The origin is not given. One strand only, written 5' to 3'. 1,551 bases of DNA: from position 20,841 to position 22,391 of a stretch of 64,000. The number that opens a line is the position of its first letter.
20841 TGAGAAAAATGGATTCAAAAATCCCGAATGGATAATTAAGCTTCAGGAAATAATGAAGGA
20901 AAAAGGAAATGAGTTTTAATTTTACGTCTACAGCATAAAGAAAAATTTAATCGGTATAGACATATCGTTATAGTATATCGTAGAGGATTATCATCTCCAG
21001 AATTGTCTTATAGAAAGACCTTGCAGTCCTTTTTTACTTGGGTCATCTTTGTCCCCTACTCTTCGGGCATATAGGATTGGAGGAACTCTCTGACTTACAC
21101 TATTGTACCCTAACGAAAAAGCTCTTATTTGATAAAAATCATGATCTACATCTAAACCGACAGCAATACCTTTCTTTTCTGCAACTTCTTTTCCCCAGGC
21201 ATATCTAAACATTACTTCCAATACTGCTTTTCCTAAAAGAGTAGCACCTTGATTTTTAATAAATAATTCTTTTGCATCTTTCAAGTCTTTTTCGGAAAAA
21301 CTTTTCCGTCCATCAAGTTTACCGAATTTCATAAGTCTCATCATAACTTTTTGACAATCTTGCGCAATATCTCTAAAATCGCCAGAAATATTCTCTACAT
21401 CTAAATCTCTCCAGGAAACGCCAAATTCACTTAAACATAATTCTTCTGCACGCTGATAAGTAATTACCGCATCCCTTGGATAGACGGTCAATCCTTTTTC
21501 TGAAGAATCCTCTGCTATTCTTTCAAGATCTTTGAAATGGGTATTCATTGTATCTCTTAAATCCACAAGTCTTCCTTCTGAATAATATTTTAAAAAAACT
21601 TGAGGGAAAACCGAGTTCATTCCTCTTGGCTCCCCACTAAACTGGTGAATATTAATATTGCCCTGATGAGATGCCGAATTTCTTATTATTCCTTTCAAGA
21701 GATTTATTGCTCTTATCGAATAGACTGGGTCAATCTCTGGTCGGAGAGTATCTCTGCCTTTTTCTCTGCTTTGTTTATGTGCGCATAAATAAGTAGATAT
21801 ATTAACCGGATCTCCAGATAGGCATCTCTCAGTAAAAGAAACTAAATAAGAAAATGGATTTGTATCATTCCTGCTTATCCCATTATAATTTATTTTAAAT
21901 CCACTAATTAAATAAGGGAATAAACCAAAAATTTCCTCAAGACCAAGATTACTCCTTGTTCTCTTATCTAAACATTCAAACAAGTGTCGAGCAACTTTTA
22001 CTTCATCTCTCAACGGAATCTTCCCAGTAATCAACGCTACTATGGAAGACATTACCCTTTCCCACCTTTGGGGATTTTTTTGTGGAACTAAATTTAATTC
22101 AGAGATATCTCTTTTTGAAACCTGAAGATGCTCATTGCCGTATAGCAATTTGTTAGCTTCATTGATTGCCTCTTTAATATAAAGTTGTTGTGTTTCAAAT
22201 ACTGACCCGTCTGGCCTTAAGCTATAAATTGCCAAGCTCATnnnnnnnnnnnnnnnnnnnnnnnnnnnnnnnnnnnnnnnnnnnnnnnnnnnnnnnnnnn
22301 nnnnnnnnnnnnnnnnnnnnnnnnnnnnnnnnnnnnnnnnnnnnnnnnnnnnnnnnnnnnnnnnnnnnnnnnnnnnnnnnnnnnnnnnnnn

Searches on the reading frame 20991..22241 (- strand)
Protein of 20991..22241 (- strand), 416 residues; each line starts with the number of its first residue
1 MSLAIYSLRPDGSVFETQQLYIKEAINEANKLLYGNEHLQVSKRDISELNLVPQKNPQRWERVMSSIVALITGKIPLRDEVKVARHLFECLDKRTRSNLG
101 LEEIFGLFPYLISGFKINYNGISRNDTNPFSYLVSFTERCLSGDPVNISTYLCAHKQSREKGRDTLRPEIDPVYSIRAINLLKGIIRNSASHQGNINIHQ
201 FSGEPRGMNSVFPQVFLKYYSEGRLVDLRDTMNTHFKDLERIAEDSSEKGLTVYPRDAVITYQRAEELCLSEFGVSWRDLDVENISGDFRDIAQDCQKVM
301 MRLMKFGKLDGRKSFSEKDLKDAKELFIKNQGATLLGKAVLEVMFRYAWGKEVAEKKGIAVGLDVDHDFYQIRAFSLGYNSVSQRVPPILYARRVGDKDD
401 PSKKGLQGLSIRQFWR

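Call 3: search_protein_families(library=pfam, proteins=[window:20991-22241:-], max_evalue=0.01)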
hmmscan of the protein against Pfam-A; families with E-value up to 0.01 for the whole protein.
window:20991-22241:- (416 aa): 0 families

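Call 5: search_protein_families(library=ncbifam, proteins=[window:20991-22241:-], max_evalue=0.01)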
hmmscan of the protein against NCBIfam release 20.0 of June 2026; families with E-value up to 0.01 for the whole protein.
window:20991-22241:- (416 aa): 0 families

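Call 38: find_homologous_proteins(query=window:20991-22241:-, max_evalue=0.001)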
Query window:20991-22241:- (416 aa): 7 proteins with E <= 0.001 among 3699 candidates.
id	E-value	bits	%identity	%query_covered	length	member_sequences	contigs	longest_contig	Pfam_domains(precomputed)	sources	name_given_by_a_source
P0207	4.0e-279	943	100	100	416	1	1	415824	-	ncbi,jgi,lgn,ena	ncbi:MAG: hypothetical protein WC548_00220 [Candidatus Pacearchaeota archaeon]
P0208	1.1e-128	448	50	100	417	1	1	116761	-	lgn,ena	-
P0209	5.2e-127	442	51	100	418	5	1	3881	-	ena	-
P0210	9.7e-114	398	45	100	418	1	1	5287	-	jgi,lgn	-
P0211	1.8e-81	292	39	90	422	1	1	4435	-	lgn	-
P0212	1.5e-43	167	31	95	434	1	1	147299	-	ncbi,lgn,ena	-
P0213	1.5e-34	138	27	98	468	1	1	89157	-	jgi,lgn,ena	-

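Call 39: find_encoding_contigs(protein=P0212, flank=10000, max_places=2)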
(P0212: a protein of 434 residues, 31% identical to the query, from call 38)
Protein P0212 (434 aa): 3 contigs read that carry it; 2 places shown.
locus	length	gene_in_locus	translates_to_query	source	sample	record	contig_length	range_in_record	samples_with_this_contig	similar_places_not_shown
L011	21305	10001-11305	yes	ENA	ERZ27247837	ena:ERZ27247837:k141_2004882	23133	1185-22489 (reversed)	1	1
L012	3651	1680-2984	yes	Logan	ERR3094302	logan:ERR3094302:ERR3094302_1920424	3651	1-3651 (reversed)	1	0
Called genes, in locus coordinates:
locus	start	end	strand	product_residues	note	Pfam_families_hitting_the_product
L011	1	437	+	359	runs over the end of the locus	?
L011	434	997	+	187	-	PF02578:Cu-oxidase_4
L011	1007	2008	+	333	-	PF08245:Mur_ligase_M, PF02875:Mur_ligase_C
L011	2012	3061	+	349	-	PF00953:Glycos_transf_4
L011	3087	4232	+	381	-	PF01098:FTSW_RODA_SPOVE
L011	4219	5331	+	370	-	PF03033:Glyco_transf_28, PF13528:Glyco_trans_1_3 (faint), PF04101:Glyco_tran_28_C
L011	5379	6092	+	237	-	-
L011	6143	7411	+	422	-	PF02491:SHS2_FTSA, PF06723:MreB_Mbl (weak), PF14450:FtsA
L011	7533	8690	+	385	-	PF00091:Tubulin, PF12327:FtsZ_C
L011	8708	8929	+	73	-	-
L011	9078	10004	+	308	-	PF01636:APH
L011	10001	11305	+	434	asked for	-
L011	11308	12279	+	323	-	PF07992:Pyr_redox_2 (weak), PF13738:Pyr_redox_3 (weak)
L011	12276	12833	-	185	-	PF01227:GTP_cyclohydroI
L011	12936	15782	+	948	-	PF00133:tRNA-synt_1, PF09334:tRNA-synt_1g (weak), PF08264:Anticodon_1, PF19302:DUF5915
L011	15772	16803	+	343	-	PF01098:FTSW_RODA_SPOVE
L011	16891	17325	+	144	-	-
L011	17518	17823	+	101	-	-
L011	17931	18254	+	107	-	PF00829:Ribosomal_L21p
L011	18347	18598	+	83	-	PF01016:Ribosomal_L27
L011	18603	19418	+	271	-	PF02195:ParB_N, PF17762:HTH_ParB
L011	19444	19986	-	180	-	PF10502:Peptidase_S26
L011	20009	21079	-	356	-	PF00478:IMPDH, PF03060:NMO (weak)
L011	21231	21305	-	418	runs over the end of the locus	?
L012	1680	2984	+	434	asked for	-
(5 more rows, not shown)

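Call 40: find_encoding_contigs(protein=P0213, flank=10000, max_places=2)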
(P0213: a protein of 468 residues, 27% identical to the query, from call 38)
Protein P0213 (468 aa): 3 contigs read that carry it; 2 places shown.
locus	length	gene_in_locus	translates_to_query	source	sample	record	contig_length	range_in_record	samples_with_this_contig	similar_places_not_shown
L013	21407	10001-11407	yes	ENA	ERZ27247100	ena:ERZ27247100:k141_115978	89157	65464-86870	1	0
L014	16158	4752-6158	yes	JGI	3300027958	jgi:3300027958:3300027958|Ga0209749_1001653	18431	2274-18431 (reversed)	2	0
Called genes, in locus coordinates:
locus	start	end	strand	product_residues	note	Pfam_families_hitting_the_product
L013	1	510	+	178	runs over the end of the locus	-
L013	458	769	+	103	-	-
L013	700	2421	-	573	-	PF00512:HisKA, PF02518:HATPase_c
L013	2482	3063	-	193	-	PF00583:Acetyltransf_1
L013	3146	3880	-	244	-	PF17284:Spermine_synt_N, PF01564:Spermine_synth, PF05175:MTS, PF13847:Methyltransf_31 (weak), PF13649:Methyltransf_25 (faint)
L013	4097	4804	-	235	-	PF08843:AbiEii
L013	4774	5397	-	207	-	PF13338:AbiEi_4 (weak)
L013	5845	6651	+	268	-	PF02649:GCHY-1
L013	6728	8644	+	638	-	PF00456:Transketolase_N, PF13292:DXP_synthase_N (faint), PF02779:Transket_pyr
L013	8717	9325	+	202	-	PF03358:FMN_red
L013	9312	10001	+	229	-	PF12146:Hydrolase_4 (weak), PF20408:Abhydrolase_11, PF00561:Abhydrolase_1 (faint)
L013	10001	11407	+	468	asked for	-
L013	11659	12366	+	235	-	PF13529:Peptidase_C39_2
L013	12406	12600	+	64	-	-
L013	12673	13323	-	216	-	-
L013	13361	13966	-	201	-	-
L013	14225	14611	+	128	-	PF02452:PemK_toxin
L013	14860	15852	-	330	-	PF00293:NUDIX, PF14815:NUDIX_4 (faint), PF00293:NUDIX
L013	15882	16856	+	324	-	PF00348:polyprenyl_synt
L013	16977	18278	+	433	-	PF02310:B12-binding, PF04055:Radical_SAM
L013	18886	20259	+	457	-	PF04055:Radical_SAM, PF13353:Fer4_12 (weak)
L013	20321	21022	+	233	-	-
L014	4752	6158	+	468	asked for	-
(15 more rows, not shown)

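Call 43: search_solved_structures(query=A4, max_evalue=10, show_alignments=2)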
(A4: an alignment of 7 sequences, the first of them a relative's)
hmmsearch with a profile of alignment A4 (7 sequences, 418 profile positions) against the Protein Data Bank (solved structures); distinct sequences matched with E-value up to 10: 4.
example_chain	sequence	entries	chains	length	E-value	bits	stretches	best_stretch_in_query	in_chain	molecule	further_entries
3sv1_A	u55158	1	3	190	0.027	16.6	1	287-351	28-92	Amyloid beta A4 precursor protein-binding family A member 2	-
3suz_A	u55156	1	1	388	0.12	14.4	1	287-351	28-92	Amyloid beta A4 precursor protein-binding family A member 2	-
3bpt_A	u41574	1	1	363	0.16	14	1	133-260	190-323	3-hydroxyisobutyryl-CoA hydrolase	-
4zry_B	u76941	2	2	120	1.4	10.9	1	170-250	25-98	Keratin, type II cytoskeletal 1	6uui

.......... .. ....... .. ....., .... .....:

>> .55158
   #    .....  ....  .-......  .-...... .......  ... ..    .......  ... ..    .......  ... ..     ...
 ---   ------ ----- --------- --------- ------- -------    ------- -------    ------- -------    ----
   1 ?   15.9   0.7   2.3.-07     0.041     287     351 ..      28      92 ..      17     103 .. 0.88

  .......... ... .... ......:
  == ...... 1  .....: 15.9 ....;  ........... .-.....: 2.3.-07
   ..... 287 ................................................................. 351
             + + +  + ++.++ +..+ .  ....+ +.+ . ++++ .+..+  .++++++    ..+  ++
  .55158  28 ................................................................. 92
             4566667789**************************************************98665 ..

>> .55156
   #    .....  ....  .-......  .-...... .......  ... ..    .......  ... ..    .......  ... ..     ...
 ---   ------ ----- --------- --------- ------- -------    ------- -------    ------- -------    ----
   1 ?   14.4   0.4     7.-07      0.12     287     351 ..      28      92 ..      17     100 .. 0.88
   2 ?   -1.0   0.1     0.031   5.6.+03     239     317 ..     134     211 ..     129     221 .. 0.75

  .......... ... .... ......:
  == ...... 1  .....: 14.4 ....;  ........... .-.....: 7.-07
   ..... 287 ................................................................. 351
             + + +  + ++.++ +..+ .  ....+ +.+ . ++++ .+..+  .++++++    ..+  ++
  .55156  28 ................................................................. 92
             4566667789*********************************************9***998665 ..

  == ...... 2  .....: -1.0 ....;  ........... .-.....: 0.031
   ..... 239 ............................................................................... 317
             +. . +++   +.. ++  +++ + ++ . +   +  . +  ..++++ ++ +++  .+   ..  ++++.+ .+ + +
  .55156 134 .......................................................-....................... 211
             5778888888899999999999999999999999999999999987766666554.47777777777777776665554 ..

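Call 54: predict_structure(alignment_id=A4)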
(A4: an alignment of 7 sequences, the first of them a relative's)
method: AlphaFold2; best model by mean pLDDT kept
length: 416 residues; sequences in the alignment: 7
mean_pLDDT: 85.9   pTM: 0.89
mean pLDDT of the five models: 85.9, 84.4, 83.5, 82.4, 80.9
residues with pLDDT >= 90: 198; 70-90: 173; 50-70: 41; < 50: 4
segments of 3 or more residues with pLDDT < 50: none
pLDDT, mean of each block of 10 residues (from residue 1): 86 71 88 68 85 87 91 88 92 91 93 89 76 95 95 58 72 87 95 94 89 86 91 91 93 92 92 90 83 89 76 84 92 90 94 95 80 93 91 70 75 62
secondary structure, 60 per line:
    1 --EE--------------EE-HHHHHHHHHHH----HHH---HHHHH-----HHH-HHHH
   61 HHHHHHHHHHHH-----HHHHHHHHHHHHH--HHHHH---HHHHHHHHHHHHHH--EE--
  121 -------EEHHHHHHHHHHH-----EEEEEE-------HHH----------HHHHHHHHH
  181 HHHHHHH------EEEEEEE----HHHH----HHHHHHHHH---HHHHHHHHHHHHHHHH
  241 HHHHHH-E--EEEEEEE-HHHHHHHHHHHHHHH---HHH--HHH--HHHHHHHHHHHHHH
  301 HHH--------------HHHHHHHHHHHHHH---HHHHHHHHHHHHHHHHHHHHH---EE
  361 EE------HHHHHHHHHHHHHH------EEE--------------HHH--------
elements in order: H22-32 H43-47 H57-72 H78-90 H93-97 H101-114 H130-140 E146-151 H172-187 E194-200 H205-208 H213-221 H225-246 E251-257 H259-273 H287-303 H318-331 H335-355 E359-362 H369-382 E389-391

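Call 56: search_protein_families(library=pfam, proteins=[L011:9078-10004:+, L011:11308-12279:+, L011:12276-12833:-, L013:5845-6651:+, L013:8717-9325:+, L013:9312-10001:+], max_evalue=0.001)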
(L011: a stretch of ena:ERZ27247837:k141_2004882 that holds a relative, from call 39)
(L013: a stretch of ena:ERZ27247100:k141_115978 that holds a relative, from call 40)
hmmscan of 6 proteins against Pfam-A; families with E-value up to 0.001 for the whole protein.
L011:9078-10004:+ (308 aa): 3 families
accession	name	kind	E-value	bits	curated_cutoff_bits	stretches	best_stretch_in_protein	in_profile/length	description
PF01636.29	APH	-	5.7e-16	59.4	23.2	1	38-264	5-237/239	Phosphotransferase enzyme family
PF01633.27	Choline_kinase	-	8.4e-05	22.5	29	1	38-242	4-208/300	Choline/ethanolamine kinase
PF19974.5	TCAD9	-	0.0006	19.5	40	1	191-236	294-336/429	Ternary complex associated domain 9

L011:11308-12279:+ (323 aa): 3 families
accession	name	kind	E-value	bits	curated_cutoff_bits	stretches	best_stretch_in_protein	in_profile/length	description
PF07992.20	Pyr_redox_2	-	1.4e-06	28.4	26.1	1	13-178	1-151/291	Pyridine nucleotide-disulphide oxidoreductase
PF13738.12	Pyr_redox_3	-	1.7e-06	27.9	30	1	17-268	2-250/305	Pyridine nucleotide-disulphide oxidoreductase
PF13454.12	NAD_binding_9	-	0.00015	22.2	21.8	0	16-50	1-35/155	FAD-NAD(P)-binding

L011:12276-12833:- (185 aa): 2 families
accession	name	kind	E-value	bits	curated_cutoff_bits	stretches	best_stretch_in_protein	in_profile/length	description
PF01227.27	GTP_cyclohydroI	-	1.5e-62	210.6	27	1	8-184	1-178/179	GTP cyclohydrolase I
PF14489.11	QueF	-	9.1e-05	23.1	27.3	1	83-140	1-58/81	QueF-like protein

L013:5845-6651:+ (268 aa): 1 family
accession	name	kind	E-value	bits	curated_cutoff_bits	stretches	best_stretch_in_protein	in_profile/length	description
PF02649.19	GCHY-1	-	5.3e-69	233.1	25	1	1-251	1-260/260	Type I GTP cyclohydrolase folE2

L013:8717-9325:+ (202 aa): 2 families
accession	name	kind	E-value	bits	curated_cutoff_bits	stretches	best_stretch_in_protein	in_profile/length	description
PF03358.20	FMN_red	-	1.8e-24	86.5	24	1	6-163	1-142/152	NADPH-dependent FMN reductase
PF02525.22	Flavodoxin_2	-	0.00018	21.7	27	1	7-138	2-137/198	Flavodoxin-like fold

L013:9312-10001:+ (229 aa): 5 families
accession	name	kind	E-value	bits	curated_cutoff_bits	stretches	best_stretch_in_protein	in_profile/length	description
PF20408.4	Abhydrolase_11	-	1.8e-15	57.7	27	1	23-206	2-174/193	Alpha/beta hydrolase domain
PF12146.15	Hydrolase_4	-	8.9e-07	28.9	27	1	21-155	2-141/239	Serine aminopeptidase, S33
PF00561.26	Abhydrolase_1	-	1.1e-05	25.7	25.8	1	25-111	2-86/245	alpha/beta hydrolase fold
PF02089.21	Palm_thioest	-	0.00012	22.4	26.8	1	26-128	2-108/254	Palmitoyl protein thioesterase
PF05990.18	DUF900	-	0.00033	20.6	20.5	1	20-110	16-110/232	Alpha/beta hydrolase of unknown function (DUF900)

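Call 57: find_related_loci(query=A4, collection=genome_contigs, flank=10000)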
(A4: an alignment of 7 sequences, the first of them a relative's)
Query A4 (416 aa) in genome_contigs; peptide patterns used: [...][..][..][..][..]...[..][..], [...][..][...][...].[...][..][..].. (x = any residue, [..] = any of these).
599 stretches matched a pattern (row limit reached: there are more); 5 encode a relative of the query (tblastn E <= 1e-3); 5 distinct loci.
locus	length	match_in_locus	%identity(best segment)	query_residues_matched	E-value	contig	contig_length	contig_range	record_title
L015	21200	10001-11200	31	22-416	3e-49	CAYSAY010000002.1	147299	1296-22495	MAG TPA_asm: uncultured Gammaproteobacteria bacterium isolate ERP113451_co1_283 genome assembly, contig: NODE_37_length_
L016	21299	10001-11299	29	11-416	1e-40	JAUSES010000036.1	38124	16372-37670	MAG: bacterium isolate E14_maxbin.225_sub E14_k141_556589, whole genome shotgun sequence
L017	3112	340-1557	28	45-416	9e-39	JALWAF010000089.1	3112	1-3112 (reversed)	MAG: Candidatus Moraniibacteriota bacterium isolate T10_metabat2_scaf2bin.006 T10_NODE_29386_length_3112_cov_7.573869, w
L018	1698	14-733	29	209-416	2e-18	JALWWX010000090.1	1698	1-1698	MAG: Aquificales bacterium isolate T2_maxbin2_scaf2bin.338 T2_NODE_241484_length_1698_cov_13.084659, whole genome shotgu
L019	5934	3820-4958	24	59-416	3e-18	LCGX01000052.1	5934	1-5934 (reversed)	MAG: Candidatus Nomurabacteria bacterium GW2011_GWF2_43_8 UW07_C0052, whole genome shotgun sequence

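Call 58: find_related_loci(query=A4, collection=viral_contigs, flank=10000)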
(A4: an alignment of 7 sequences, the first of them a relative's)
Query A4 (416 aa) in viral_contigs; peptide patterns used: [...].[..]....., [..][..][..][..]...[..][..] (x = any residue, [..] = any of these).
8 stretches matched a pattern, but none encodes a relative of the query by tblastn (E <= 1e-3).

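Call 62: search_protein_families(library=pfam, proteins=[L016:4119-5126:+, L016:5065-6120:+, L016:6152-8140:+, L016:8140-8733:+, L016:8863-9816:+, L016:11394-12719:-, L016:12948-13715:+, L016:13750-14178:+, L016:14215-15663:+, L016:16129-17403:+], max_evalue=0.001)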
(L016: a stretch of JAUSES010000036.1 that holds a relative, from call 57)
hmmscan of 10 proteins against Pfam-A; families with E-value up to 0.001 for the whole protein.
L016:4119-5126:+ (335 aa): 1 family
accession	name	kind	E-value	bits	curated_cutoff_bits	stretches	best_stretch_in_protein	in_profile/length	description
PF07992.20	Pyr_redox_2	-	1.8e-05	24.8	26.1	1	19-182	2-151/291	Pyridine nucleotide-disulphide oxidoreductase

L016:5065-6120:+ (351 aa): 1 family
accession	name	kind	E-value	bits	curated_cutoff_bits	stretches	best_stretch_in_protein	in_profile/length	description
PF01636.29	APH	-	2.5e-09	37.7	23.2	1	57-267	13-223/239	Phosphotransferase enzyme family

L016:6152-8140:+ (662 aa): 6 families
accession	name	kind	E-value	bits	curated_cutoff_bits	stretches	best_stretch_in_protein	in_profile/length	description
PF00456.26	Transketolase_N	-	2.2e-34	119.4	22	1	45-278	9-250/334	Transketolase, thiamine diphosphate binding domain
PF02779.29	Transket_pyr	-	4.1e-16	59.6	27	1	368-515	16-168/174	Transketolase, pyrimidine binding domain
PF02780.25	Transketolase_C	-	6e-10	39.5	25.9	1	542-654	8-124/124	Transketolase, C-terminal domain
PF13292.11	DXP_synthase_N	-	7.2e-09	35.7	21.2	1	130-219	94-181/274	1-deoxy-D-xylulose-5-phosphate synthase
PF00676.26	E1_dh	-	6.5e-07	29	22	1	145-268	98-221/300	Dehydrogenase E1 component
PF09364.15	XFP_N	-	2.1e-06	27.3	23.7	1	137-261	130-253/364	XFP N-terminal domain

L016:8140-8733:+ (197 aa): 0 families

L016:8863-9816:+ (317 aa): 1 family
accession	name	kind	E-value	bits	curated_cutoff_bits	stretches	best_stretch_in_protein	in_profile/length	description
PF00850.24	Hist_deacetyl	-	9.6e-64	216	27.9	1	38-281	28-297/298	Histone deacetylase domain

L016:11394-12719:- (441 aa): 3 families
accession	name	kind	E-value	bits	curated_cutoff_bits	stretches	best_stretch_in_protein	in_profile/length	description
PF00239.26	Resolvase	-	3e-18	66.7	23.3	1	27-171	3-143/145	Resolvase, N terminal domain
PF07508.19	Recombinase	-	1.1e-15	58.1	21.1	1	198-286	2-99/102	Recombinase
PF13408.12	Zn_ribbon_recom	-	1.1e-07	32.5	25.3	1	300-359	2-55/58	Recombinase zinc beta ribbon domain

L016:12948-13715:+ (255 aa): 2 families
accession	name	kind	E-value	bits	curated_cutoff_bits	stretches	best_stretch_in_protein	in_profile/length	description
PF06044.18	DpnI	-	1e-73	247.3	26.7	1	1-180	1-182/183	Dam-replacing family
PF17726.7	DpnI_C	-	3.8e-32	110.7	23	1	185-253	1-69/70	Dam-replacing HTH domain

L016:13750-14178:+ (142 aa): 0 families

L016:14215-15663:+ (482 aa): 2 families
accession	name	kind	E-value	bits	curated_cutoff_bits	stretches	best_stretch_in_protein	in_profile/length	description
PF13749.12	HATPase_c_4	-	8.9e-23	80.5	26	1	330-412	4-89/89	Putative ATP-dependent DNA helicase recG C-terminal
PF04326.19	SLFN_AlbA_2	-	4.4e-19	69.6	25.3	1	31-151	1-117/118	Schlafen, AlbA_2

L016:16129-17403:+ (424 aa): 0 families

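Call 71: find_related_loci(query=A4, collection=metagenome_contigs, flank=10000)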
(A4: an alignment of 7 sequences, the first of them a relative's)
Query A4 (416 aa) in metagenome_contigs; peptide patterns used: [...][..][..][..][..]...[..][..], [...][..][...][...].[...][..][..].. (x = any residue, [..] = any of these).
599 stretches matched a pattern (row limit reached: there are more); 12 encode a relative of the query (tblastn E <= 1e-3); 12 distinct loci.
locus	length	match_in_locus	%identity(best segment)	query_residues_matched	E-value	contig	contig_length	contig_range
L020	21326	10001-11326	27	11-416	1e-41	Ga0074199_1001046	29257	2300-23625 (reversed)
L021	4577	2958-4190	27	37-416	4e-41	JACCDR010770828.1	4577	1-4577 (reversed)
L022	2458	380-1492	26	55-416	5e-38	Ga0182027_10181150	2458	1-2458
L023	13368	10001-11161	25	59-416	1e-34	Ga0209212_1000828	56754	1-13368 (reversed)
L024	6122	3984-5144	25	59-416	1e-34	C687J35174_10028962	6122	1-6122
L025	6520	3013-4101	25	64-416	3e-30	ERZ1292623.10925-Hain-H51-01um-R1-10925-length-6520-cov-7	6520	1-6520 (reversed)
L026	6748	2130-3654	27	45-416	1e-29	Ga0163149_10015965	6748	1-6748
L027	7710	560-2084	27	45-416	5e-29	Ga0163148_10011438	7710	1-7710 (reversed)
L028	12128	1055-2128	27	64-416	5e-28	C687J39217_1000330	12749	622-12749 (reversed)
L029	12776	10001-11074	27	64-416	5e-28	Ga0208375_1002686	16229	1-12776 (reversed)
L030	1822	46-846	24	178-416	4e-18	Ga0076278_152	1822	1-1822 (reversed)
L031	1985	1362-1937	28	12-188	2e-14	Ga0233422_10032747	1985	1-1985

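Call 76: fold_search(model_id=the predicted structure, library=pdb)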
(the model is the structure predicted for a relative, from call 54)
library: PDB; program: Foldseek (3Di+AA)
matches with E <= 10: 536; with E <= 0.001: 0
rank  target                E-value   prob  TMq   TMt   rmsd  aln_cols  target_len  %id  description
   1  5ocd_A                3.7e-03  1.00  0.30  0.49   8.9       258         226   10  structure of a CDPS from Fluoribacter dumoffii (released 2018-08-01)
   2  5ocd_I                7.1e-03  1.00  0.31  0.52   8.2       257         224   10  structure of a CDPS from Fluoribacter dumoffii (released 2018-08-01)
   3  6hb7_A                8.7e-03  0.96  0.27  0.27  11.2       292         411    9  Crystal structure of E. coli tyrRS in complex with 5'-O-(N-L-tyrosyl)sulfamoyl-N3-methyluridine (released 2019-04-17)
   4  3e59_A                9.6e-03  0.97  0.30  0.37  10.1       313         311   12  Crystal structure of the PvcA (PA2254) protein from Pseudomonas aeruginosa (released 2008-10-14)
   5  9dh4_B                1.0e-02  0.95  0.29  0.37   8.9       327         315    8  Crystal structure of PIsnA complexed with L-Tyrosine (released 2025-07-16)
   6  1jil                  1.1e-02  0.99  0.31  0.38   9.8       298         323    9  Crystal structure of S. aureus TyrRS in complex with SB284485 (released 2001-10-26)
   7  3e59_D                1.1e-02  0.93  0.30  0.37  12.4       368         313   12  Crystal structure of the PvcA (PA2254) protein from Pseudomonas aeruginosa (released 2008-10-14)
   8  5ocd_G                1.1e-02  0.99  0.30  0.50   8.4       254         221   10  structure of a CDPS from Fluoribacter dumoffii (released 2018-08-01)
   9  5ocd_D                1.2e-02  1.00  0.31  0.51   8.0       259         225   10  structure of a CDPS from Fluoribacter dumoffii (released 2018-08-01)
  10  3e59_B                1.3e-02  0.97  0.27  0.34   9.0       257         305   12  Crystal structure of the PvcA (PA2254) protein from Pseudomonas aeruginosa (released 2008-10-14)
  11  6i5y_B                1.3e-02  0.97  0.29  0.29  11.1       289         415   10  Crystal structure of E. coli tyrRS in complex with 5'-O-(N-L-tyrosyl)sulfamoyl-adenosine (released 2019-04-17)
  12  5ocd_F                1.4e-02  1.00  0.31  0.52   7.4       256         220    8  structure of a CDPS from Fluoribacter dumoffii (released 2018-08-01)
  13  9i5m_B                1.6e-02  0.97  0.29  0.44   8.0       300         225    8  Structure of cyclodipeptide synthase from Nocardia brasiliensis (Nbra-CDPS) (released 2026-02-18)
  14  5ocd_E                1.7e-02  0.99  0.31  0.51   8.2       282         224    8  structure of a CDPS from Fluoribacter dumoffii (released 2018-08-01)
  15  6hb5_A                1.7e-02  0.96  0.28  0.28  10.4       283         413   10  Crystal structure of E. coli tyrRS in complex with 5'-O-(N-L-tyrosyl)sulfamoyl-cytidine (released 2019-04-17)
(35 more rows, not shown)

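Call 82: search_protein_families(library=padloc, proteins=[window:20991-22241:-], max_evalue=0.01)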
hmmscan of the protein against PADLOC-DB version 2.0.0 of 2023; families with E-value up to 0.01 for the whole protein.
window:20991-22241:- (416 aa): 0 families
